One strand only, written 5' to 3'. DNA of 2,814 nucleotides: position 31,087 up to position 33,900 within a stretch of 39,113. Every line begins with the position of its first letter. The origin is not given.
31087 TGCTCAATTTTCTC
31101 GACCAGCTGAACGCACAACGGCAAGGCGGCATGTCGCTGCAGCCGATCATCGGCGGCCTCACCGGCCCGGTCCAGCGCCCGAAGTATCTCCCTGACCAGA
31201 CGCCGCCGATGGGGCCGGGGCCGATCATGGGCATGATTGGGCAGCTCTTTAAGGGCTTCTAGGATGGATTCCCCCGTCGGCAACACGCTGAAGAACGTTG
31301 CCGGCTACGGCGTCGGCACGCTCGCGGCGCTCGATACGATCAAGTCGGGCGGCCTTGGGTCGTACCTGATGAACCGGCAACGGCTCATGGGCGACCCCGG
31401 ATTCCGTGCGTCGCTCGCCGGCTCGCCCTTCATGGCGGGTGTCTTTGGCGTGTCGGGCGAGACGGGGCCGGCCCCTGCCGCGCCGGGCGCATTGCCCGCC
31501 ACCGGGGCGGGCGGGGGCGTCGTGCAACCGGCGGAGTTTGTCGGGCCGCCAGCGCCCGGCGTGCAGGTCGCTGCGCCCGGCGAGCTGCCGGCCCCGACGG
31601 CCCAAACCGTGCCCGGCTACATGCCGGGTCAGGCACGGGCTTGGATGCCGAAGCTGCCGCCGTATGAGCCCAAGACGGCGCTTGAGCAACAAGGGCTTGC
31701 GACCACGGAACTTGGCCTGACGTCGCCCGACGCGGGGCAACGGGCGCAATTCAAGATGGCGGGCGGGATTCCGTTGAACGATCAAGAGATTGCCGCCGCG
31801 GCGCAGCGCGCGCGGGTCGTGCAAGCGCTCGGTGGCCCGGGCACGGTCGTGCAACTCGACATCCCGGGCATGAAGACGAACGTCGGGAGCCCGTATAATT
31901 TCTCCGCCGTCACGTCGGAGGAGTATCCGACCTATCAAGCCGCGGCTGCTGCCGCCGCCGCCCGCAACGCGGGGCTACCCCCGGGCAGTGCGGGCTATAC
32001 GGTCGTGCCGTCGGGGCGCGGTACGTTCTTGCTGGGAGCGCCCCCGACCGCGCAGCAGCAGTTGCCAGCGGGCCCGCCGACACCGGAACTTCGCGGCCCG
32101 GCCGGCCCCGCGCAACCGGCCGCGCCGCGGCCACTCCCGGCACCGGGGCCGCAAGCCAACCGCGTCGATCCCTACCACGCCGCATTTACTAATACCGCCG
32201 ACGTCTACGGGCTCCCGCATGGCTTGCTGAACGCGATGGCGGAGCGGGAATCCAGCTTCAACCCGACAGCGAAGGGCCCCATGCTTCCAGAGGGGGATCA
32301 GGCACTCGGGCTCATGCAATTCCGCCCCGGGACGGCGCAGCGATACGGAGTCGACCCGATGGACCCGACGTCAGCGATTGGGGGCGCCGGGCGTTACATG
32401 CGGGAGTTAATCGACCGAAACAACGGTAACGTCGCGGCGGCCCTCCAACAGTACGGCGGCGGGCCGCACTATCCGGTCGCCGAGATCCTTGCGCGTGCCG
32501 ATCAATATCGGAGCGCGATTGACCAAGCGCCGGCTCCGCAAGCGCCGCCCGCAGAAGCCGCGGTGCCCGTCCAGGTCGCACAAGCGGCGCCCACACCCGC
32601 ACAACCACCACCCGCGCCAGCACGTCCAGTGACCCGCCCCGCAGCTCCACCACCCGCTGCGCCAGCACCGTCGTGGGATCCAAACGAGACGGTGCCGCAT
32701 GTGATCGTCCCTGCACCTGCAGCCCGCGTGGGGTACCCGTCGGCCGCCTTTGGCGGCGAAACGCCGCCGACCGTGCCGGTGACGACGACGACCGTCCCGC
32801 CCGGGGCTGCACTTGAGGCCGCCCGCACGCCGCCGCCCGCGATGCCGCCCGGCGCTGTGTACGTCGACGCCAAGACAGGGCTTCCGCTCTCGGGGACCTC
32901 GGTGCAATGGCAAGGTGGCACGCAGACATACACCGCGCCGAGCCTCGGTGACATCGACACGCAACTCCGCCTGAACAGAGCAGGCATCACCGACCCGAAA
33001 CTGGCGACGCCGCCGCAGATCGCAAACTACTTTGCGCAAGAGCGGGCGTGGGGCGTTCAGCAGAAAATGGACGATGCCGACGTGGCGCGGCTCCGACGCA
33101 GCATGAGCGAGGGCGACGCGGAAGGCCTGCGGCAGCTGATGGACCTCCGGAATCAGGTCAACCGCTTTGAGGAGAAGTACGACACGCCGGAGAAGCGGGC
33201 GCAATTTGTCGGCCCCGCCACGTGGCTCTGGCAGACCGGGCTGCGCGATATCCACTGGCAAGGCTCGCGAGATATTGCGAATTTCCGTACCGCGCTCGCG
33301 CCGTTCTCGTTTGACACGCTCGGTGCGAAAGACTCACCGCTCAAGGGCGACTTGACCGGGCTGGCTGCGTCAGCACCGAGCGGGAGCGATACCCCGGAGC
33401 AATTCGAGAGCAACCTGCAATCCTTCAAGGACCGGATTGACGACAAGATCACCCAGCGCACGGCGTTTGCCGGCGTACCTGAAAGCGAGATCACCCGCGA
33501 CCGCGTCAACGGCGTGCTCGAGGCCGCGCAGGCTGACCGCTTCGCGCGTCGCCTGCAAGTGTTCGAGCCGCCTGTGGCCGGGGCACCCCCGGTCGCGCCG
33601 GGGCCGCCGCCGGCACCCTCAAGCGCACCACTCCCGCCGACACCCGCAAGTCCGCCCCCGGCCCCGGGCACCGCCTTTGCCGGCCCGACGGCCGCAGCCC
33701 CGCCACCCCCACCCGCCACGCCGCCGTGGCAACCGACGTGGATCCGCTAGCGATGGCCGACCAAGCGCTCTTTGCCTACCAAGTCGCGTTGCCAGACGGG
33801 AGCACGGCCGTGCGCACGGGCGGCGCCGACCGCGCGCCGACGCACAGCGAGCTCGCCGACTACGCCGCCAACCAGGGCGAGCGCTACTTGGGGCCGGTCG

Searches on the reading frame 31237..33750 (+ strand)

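Call 60: search_protein_families(library=phrogs, proteins=[window:31237-33750:+], max_evalue=0.001)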
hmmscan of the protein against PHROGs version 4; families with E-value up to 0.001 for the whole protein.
window:31237-33750:+ (837 aa): 9 families
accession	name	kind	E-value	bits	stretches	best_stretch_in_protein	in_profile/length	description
phrog_342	-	head and packaging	9.3e-22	77.9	1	308-466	10-187/1235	internal virion protein with endolysin domain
phrog_2013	-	tail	1e-21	78.3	1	311-409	465-562/657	lytic tail protein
phrog_669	-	lysis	2.8e-18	65.7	1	315-410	923-1020/1946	endolysin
phrog_13449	-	other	1.1e-09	39.2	1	318-409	12-98/269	transglycosylase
phrog_2533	-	unknown function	2.6e-07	30.1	1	310-409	742-839/1130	-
phrog_12507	-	other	3.8e-07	31.3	1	319-409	16-104/260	transglycosylase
phrog_3201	-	tail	8.7e-05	21.3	1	224-390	1966-2106/2408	tail fiber protein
phrog_14342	-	tail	0.00023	21.9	1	317-410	145-234/272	lytic tail fiber protein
phrog_28504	-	tail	0.00047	20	1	323-421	243-337/597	lytic tail fiber protein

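Call 61: search_protein_families(library=pfam, proteins=[window:31237-33750:+], max_evalue=0.001)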
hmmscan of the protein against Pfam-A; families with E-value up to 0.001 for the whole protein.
window:31237-33750:+ (837 aa): 1 family
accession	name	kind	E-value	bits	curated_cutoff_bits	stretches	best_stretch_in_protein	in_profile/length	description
PF01464.25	SLT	-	7.7e-13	48.5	21.3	1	319-410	5-98/117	Transglycosylase SLT domain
